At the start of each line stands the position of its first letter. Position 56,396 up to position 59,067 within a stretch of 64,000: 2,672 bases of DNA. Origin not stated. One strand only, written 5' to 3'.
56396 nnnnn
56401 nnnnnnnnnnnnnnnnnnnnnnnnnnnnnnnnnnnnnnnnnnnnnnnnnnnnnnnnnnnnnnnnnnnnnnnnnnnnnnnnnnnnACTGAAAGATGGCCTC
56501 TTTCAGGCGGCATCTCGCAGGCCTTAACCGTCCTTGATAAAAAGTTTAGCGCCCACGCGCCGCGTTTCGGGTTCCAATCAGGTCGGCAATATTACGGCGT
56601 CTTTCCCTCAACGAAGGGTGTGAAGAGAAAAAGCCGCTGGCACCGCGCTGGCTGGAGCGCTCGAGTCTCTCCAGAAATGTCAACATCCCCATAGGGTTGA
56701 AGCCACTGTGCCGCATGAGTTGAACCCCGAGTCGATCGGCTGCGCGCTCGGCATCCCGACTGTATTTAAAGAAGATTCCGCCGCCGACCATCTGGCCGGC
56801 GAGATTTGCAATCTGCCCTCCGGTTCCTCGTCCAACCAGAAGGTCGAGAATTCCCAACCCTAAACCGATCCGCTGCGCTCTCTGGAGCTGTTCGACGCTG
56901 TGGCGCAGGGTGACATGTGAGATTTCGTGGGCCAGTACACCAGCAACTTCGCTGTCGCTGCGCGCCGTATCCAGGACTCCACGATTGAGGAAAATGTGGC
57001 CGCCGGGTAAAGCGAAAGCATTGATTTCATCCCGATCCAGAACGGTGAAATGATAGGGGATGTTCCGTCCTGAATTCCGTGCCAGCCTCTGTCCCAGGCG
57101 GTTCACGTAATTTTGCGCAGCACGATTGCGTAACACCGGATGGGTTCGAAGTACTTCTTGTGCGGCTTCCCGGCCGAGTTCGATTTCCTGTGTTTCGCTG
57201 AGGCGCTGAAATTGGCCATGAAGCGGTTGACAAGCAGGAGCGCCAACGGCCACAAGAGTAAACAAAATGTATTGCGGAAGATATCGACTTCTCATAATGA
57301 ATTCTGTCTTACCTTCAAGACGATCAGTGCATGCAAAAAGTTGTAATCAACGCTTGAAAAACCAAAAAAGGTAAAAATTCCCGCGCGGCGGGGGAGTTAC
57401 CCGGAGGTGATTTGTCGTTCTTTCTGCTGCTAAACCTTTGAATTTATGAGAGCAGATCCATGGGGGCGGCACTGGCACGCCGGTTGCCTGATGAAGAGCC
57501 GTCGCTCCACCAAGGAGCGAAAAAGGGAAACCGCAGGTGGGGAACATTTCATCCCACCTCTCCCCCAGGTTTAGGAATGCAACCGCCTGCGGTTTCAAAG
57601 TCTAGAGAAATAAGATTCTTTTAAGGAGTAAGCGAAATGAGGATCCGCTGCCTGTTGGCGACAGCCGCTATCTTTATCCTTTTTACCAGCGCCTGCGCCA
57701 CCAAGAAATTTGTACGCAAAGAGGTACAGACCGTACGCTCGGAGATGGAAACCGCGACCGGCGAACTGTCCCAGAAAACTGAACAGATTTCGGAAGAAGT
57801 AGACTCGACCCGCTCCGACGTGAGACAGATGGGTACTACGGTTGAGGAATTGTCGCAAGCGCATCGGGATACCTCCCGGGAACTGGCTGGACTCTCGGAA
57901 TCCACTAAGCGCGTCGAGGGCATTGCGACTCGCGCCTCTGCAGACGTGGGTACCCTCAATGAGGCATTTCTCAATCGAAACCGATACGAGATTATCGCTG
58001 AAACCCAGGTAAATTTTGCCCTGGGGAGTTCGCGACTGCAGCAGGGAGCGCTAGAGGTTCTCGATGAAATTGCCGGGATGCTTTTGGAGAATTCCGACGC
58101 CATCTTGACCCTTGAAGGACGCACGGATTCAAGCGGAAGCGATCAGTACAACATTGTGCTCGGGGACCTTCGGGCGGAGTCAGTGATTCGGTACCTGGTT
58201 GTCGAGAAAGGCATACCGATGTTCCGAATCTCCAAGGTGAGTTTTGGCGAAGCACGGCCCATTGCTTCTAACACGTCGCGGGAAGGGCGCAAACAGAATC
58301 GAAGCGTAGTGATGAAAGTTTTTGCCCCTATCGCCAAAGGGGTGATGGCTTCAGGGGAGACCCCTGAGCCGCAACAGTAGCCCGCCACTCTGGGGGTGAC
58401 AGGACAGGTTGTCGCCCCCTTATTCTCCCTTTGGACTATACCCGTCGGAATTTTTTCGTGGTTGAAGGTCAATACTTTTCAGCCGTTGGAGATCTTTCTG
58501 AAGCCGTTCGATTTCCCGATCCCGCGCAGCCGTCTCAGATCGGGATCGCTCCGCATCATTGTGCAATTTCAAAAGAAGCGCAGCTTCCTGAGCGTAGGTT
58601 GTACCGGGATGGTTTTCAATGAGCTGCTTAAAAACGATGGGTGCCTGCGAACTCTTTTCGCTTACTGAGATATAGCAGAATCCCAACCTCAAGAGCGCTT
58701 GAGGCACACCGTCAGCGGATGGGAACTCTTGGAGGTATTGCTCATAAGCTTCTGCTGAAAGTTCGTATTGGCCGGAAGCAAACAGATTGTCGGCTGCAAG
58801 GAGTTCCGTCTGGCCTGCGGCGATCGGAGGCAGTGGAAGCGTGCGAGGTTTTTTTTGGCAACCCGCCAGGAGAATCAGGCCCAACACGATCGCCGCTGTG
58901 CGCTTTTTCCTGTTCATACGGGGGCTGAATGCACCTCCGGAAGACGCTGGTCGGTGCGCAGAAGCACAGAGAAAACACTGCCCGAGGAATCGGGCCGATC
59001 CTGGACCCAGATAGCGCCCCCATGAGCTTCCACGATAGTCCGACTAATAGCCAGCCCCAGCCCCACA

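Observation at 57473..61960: Two nearly identical sigma54 promoters flank an NtrC-type two-component operon and point outward at envelope-protein genes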

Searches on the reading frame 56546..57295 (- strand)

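Call 5: search_protein_families(library=pfam, proteins=[window:56546-57295:-], max_evalue=0.01)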
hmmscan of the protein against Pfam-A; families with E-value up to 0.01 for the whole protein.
window:56546-57295:- (249 aa): 2 families
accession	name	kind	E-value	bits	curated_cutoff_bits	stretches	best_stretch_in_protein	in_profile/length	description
PF01435.24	Peptidase_M48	-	1.1e-33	117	20.3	1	60-237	3-183/186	Peptidase family M48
PF13203.12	DUF2201_N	-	0.0023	18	23.2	1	87-135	31-78/271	Putative metallopeptidase domain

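Call 9: search_protein_families(library=ncbifam, proteins=[window:56546-57295:-], max_evalue=0.01)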
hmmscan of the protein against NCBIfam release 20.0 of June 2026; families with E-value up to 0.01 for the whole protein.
window:56546-57295:- (249 aa): 7 families
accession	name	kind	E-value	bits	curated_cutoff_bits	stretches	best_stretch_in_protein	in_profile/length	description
NF052400.1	M48_BAM_BepA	equivalog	1.3e-36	126.4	570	1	30-216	39-231/483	beta-barrel assembly-enhancing protease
NF052399.1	M48_lipo_LoiP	exception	5.2e-21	75.2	365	1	31-240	37-244/247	metalloprotease LoiP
NF003965.0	PRK05457.1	equivalog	5.4e-06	26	245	1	58-129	74-146/285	protease HtpX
NF002363.0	PRK01345.1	equivalog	1e-05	24.8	422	1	57-132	63-139/318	zinc metalloprotease HtpX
NF002826.0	PRK03001.1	equivalog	1.9e-05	24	369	1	59-131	65-139/285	zinc metalloprotease HtpX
NF003425.0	PRK04897.1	equivalog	0.00016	21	355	0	85-129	102-149/298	zinc metalloprotease HtpX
NF002669.0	PRK02391.1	equivalog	0.0027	16.9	341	0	103-131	121-148/298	zinc metalloprotease HtpX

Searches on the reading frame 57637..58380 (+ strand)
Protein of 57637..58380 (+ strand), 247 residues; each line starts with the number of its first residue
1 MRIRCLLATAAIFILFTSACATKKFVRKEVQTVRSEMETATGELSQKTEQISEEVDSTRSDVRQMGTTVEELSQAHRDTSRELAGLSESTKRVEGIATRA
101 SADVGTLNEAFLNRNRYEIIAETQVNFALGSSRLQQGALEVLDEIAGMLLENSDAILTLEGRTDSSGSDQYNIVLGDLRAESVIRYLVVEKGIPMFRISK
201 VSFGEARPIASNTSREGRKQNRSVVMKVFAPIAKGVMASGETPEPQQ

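Call 5: search_protein_families(library=pfam, proteins=[window:57637-58380:+], max_evalue=0.01)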
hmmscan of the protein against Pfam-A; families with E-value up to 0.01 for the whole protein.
window:57637-58380:+ (247 aa): 4 families
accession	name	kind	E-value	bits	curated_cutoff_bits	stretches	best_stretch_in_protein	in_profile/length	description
PF00691.25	OmpA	-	8.6e-17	61.7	27.2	1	127-222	2-98/98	OmpA family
PF09787.14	Golgin_A5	-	9.3e-05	22.5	31.7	1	22-102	55-135/305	Golgin subfamily A member 5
PF06103.16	DUF948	-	0.00098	19.7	37.2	1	6-87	4-88/89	Bacterial protein of unknown function (DUF948)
PF07889.17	DUF1664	-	0.0026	18.2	34.6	1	34-108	36-114/124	Protein of unknown function (DUF1664)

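Call 9: search_protein_families(library=ncbifam, proteins=[window:57637-58380:+], max_evalue=0.01)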
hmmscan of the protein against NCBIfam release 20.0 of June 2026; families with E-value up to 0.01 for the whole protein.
window:57637-58380:+ (247 aa): 42 families (the best 25 are shown)
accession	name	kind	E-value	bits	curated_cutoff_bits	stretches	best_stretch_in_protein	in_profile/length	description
NF053611.1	YiaD_Gzip_OmpA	equivalog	2.2e-25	89.6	175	1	116-226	95-204/206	YiaD family glycine zipper/OmpA-like lipoprotein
NF053612.1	anchor_PA1041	equivalog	1.9e-23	83.6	250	1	121-228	128-235/236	PA1041 family peptidoglycan-binding anchor lipoprotein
TIGR02802.1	Pal_lipo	equivalog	1.7e-20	73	125.35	1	125-227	2-103/104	peptidoglycan-associated lipoprotein Pal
NF053613.1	OMP_toxin_LptF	equivalog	3e-19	69.7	400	1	89-225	105-242/256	lipotoxin F family OmpA-related lipoprotein LptF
NF033763.1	exchanger_TraB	exception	9.2e-18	63.5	700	1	114-240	383-509/522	outer membrane exchange protein TraB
NF045787.1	OmpABordt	equivalog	1.6e-17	63.9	200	1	121-228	83-189/194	outer membrane protein OmpA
NF053585.1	OMP_LP_YfiB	equivalog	4.3e-17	62.5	128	1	115-228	48-160/163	outer membrane lipoprotein YfiB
TIGR03789.1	pdsO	hypoth_equivalog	1.1e-16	61.2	152.2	1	52-227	80-242/243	sortase-associated OmpA-like protein PdsO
NF006541.1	PRK09038.1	equivalog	9.5e-16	58.2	283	1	42-228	57-248/253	flagellar motor protein MotD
NF007804.1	PRK10510.1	equivalog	3.8e-15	55.9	307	1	123-226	112-214/219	OmpA family lipoprotein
NF052230.1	T9SS_PorE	exception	3.3e-13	48.8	600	1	128-209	520-600/648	PorE family type IX secretion system protein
NF006542.0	PRK09039.1-1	equivalog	4.5e-13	49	388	1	139-228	530-624/627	peptidoglycan -binding protein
NF005382.1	PRK06925.1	equivalog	6.1e-13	49.6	264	1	119-226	111-221/225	flagellar motor protein MotS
TIGR03350.1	type_VI_ompA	equivalog_domain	2e-12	47.2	139.8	1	115-228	22-137/137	type VI secretion system protein TssL, long form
NF005831.1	PRK07734.1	equivalog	3.9e-12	46.5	301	1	10-225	31-245/250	flagellar motor protein MotB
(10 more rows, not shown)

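Call 24: find_homologous_proteins(query=window:57637-58380:+, max_evalue=1e-10)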
Query window:57637-58380:+ (247 aa): 52 proteins with E <= 1e-10 among 1041 candidates.
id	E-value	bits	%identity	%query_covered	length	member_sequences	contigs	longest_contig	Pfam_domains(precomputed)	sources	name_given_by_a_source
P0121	1.1e-148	510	100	100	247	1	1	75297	PF00691.26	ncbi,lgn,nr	ncbi:MAG: OmpA family protein [Acidobacteria bacterium]|nr:OmpA family protein [Acidobacteriota bact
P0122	2.2e-45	173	43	96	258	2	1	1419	PF00691.26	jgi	jgi:outer membrane protein OmpA-like peptidoglycan-associated protein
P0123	4.9e-45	172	42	95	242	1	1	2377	PF00691.26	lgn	-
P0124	5.0e-45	172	40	95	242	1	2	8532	PF00691.26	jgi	jgi:outer membrane protein OmpA-like peptidoglycan-associated protein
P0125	4.4e-44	169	40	91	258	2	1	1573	PF00691.26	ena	-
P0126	1.2e-43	167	40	94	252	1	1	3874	PF00691.26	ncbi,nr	ncbi:MAG: OmpA family protein [Acidobacteria bacterium]|nr:OmpA family protein [Acidobacteriota bact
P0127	9.2e-43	164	37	95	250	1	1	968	PF00691.26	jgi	jgi:OmpA-OmpF porin, OOP family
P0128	4.1e-42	162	37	92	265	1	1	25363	PF00691.26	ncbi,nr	ncbi:MAG: OmpA family protein [Acidobacteria bacterium]|nr:OmpA family protein [Acidobacteriota bact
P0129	6.5e-42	162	38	91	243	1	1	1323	PF00691.26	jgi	jgi:outer membrane protein OmpA-like peptidoglycan-associated protein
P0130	7.0e-42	162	41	95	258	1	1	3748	PF00691.26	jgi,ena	-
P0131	8.5e-42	161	36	97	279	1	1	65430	PF00691.26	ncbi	-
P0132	8.8e-42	161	39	93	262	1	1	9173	PF00691.26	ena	-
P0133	1.0e-41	161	37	91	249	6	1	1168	PF00691.26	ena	-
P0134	1.3e-41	161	39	87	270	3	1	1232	PF00691.26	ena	-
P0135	1.6e-41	160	38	95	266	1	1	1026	PF00691.26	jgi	jgi:outer membrane protein OmpA-like peptidoglycan-associated protein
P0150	2.0e-39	154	34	90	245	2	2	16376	PF00691.26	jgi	jgi:outer membrane protein OmpA-like peptidoglycan-associated protein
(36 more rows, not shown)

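Call 25: find_encoding_contigs(protein=P0124, flank=8000, max_places=2)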
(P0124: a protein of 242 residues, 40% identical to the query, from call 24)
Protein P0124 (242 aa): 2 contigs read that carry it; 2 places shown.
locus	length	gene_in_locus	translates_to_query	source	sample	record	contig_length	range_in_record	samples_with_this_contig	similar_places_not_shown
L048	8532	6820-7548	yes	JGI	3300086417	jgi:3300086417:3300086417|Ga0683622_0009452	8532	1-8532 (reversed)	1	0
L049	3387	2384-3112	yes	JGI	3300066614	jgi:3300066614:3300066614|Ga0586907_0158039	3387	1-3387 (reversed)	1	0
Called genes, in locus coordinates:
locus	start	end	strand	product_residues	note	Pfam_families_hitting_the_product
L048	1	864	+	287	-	?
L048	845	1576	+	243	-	PF00149:Metallophos, PF12850:Metallophos_2 (weak)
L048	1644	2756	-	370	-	-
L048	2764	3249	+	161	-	PF01590:GAF, PF13185:GAF_2, PF13492:GAF_3 (weak)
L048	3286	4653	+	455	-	PF00072:Response_reg, PF00158:Sigma54_activat, PF14532:Sigma54_activ_2, PF07724:AAA_2 (weak), PF07728:AAA_5, PF25601:AAA_lid_14, PF02954:HTH_8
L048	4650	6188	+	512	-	PF00672:HAMP, PF00512:HisKA, PF02518:HATPase_c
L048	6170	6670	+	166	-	PF13174:TPR_6 (faint)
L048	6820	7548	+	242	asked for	PF00691:OmpA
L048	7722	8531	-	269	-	?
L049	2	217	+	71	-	?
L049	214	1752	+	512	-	PF12729:4HB_MCP_1 (faint), PF00672:HAMP, PF00512:HisKA, PF02518:HATPase_c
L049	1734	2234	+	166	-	PF13174:TPR_6 (faint)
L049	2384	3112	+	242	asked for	PF00691:OmpA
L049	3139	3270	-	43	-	-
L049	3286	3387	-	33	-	?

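Call 26: find_encoding_contigs(protein=P0128, flank=8000, max_places=2)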
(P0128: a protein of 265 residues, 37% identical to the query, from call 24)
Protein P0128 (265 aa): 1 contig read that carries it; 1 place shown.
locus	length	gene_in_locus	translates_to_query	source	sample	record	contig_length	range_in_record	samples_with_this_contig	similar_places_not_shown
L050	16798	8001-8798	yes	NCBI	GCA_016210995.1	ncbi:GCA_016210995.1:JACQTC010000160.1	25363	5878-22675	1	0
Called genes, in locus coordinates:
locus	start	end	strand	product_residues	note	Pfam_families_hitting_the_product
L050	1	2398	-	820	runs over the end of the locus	PF01326:PPDK_N, PF27448:Rph_4th (weak), PF00391:PEP-utilizers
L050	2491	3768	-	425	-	PF12690:BsuPI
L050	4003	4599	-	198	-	PF00440:TetR_N, PF17938:TetR_C_29 (weak), PF17926:TetR_C_21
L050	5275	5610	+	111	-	-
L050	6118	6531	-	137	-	-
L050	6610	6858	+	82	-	-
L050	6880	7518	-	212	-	-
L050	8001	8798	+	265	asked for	PF00691:OmpA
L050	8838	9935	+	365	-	-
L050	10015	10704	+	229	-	-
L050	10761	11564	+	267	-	-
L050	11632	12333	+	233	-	-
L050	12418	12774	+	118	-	PF07238:PilZ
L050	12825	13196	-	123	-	PF13174:TPR_6 (faint)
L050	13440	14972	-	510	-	PF00672:HAMP, PF00512:HisKA, PF02518:HATPase_c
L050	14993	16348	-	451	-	PF00072:Response_reg, PF00158:Sigma54_activat, PF14532:Sigma54_activ_2, PF07728:AAA_5 (weak), PF01078:Mg_chelatase, PF25601:AAA_lid_14, PF02954:HTH_8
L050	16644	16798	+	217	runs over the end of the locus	-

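Call 27: find_encoding_contigs(protein=P0131, flank=8000, max_places=2)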
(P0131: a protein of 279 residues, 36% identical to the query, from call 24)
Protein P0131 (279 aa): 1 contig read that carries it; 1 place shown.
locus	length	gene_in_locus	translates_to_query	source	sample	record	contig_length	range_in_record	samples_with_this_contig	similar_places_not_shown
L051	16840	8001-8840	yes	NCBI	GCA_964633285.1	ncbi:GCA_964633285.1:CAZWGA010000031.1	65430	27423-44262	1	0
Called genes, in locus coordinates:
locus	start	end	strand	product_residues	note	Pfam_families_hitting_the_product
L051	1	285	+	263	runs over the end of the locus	PF05724:TPMT (weak), PF02353:CMAS (weak), PF13489:Methyltransf_23, PF01209:Ubie_methyltran, PF13847:Methyltransf_31, PF08241:Methyltransf_11, PF08242:Methyltransf_12, PF13649:Methyltransf_25, +1 more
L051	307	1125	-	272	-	-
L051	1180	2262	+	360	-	PF09970:DUF2204 (weak), PF14907:NTP_transf_5 (faint), PF00149:Metallophos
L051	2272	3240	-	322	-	-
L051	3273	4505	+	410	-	PF05977:MFS_3, PF07690:MFS_1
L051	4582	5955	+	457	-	PF00072:Response_reg, PF18024:HTH_50 (faint), PF00158:Sigma54_activat, PF14532:Sigma54_activ_2, PF07724:AAA_2 (faint), PF07728:AAA_5, PF25601:AAA_lid_14, PF02954:HTH_8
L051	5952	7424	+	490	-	PF12729:4HB_MCP_1 (weak), PF00672:HAMP, PF26769:HAMP_PhoQ (weak), PF00512:HisKA, PF02518:HATPase_c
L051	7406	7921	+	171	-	-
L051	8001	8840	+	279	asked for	PF00691:OmpA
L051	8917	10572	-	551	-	PF02321:OEP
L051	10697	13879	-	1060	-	PF00873:ACR_tran, PF03176:MMPL (faint)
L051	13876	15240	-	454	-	PF25917:BSH_RND, PF25973:BSH_CzcB, PF25954:Beta-barrel_RND_2, PF25975:CzcB_C, PF25989:YknX_C (weak)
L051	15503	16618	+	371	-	PF05762:VWA_CoxE (weak), PF00092:VWA, PF13519:VWA_2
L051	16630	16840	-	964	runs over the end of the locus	PF00069:Pkinase, PF07714:PK_Tyr_Ser-Thr, PF03109:ABC1 (weak), PF06271:RDD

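Call 28: find_encoding_contigs(protein=P0150, flank=8000, max_places=2)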
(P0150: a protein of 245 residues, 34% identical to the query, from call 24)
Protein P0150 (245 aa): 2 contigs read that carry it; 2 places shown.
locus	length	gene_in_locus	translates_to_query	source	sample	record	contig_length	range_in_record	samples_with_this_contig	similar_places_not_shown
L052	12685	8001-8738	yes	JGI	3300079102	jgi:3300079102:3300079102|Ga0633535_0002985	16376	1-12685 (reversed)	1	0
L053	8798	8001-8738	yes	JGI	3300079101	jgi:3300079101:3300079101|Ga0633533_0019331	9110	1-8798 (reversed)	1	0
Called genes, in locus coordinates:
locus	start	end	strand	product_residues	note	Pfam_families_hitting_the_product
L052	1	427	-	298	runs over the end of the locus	-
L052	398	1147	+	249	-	PF09970:DUF2204, PF14907:NTP_transf_5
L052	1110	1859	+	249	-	PF00149:Metallophos, PF12850:Metallophos_2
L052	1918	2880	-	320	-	-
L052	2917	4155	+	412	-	PF05977:MFS_3, PF07690:MFS_1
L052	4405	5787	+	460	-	PF00072:Response_reg, PF18024:HTH_50 (faint), PF00158:Sigma54_activat, PF14532:Sigma54_activ_2, PF07724:AAA_2 (faint), PF07728:AAA_5, PF25601:AAA_lid_14, PF02954:HTH_8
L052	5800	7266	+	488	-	PF00672:HAMP, PF26769:HAMP_PhoQ (faint), PF00512:HisKA, PF02518:HATPase_c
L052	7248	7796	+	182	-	-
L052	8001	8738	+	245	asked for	PF00691:OmpA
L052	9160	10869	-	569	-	PF02321:OEP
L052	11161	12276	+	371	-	PF05762:VWA_CoxE (weak), PF00092:VWA, PF13519:VWA_2, PF13768:VWA_3 (weak), PF25106:VWA_4 (faint)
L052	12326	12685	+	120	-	?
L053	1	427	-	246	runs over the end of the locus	?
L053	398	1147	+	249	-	PF09970:DUF2204, PF14907:NTP_transf_5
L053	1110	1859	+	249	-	PF00149:Metallophos, PF12850:Metallophos_2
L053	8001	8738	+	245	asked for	PF00691:OmpA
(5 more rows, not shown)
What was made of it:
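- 57637..58380 (+): Target gene 1: a lipoprotein with lipobox FTSAC, an N-terminal coiled coil of about 90 aa, and an OmpA_C-like peptidoglycan-binding domain. All four homologues whose contexts were looked up lie next to RR-HK-TPR operons (calls 24-28).
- All four OmpA homologues whose contexts were looked up neighbour RR-HK-TPR operons (calls 25-28).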

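Call 48: search_protein_families(library=pfam, proteins=[L050:8838-9935:+, L050:10015-10704:+], max_evalue=0.01)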
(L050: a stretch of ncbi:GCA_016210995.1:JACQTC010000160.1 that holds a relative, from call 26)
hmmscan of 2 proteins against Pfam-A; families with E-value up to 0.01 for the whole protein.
L050:8838-9935:+ (365 aa): 0 families

L050:10015-10704:+ (229 aa): 0 families

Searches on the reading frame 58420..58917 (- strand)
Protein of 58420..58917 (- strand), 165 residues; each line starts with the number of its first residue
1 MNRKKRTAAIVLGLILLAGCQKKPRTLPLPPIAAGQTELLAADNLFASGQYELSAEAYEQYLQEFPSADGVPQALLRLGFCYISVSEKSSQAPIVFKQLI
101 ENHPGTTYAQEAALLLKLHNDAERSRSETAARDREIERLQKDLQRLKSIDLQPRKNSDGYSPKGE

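Call 5: search_protein_families(library=pfam, proteins=[window:58420-58917:-], max_evalue=0.01)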
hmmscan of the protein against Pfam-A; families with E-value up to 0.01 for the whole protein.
window:58420-58917:- (165 aa): 3 families
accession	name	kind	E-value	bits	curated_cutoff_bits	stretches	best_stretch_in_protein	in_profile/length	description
PF13174.12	TPR_6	-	1.2e-07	32.3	26.3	0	73-105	1-32/33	Tetratricopeptide repeat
PF14559.12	TPR_19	-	0.0055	17.4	25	0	45-108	1-60/68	Tetratricopeptide repeat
PF13432.12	TPR_16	-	0.0082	17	32.7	1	39-82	1-41/65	Tetratricopeptide repeat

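Call 9: search_protein_families(library=ncbifam, proteins=[window:58420-58917:-], max_evalue=0.01)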
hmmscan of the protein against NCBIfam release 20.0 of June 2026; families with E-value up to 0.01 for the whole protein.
window:58420-58917:- (165 aa): 3 families
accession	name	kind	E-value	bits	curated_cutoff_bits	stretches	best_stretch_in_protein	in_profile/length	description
TIGR03302.1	OM_YfiO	subfamily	2.7e-09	36.9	81.4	1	34-118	69-160/239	outer membrane protein assembly factor BamD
TIGR02795.1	tol_pal_ybgF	equivalog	5.7e-09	36.6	90.1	1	40-113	44-116/119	tol-pal system protein YbgF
NF052312.1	T9SS_PorW_SprE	equivalog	0.0013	17.4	250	1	50-111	561-621/716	type IX secretion system periplasmic lipoprotein PorW/SprE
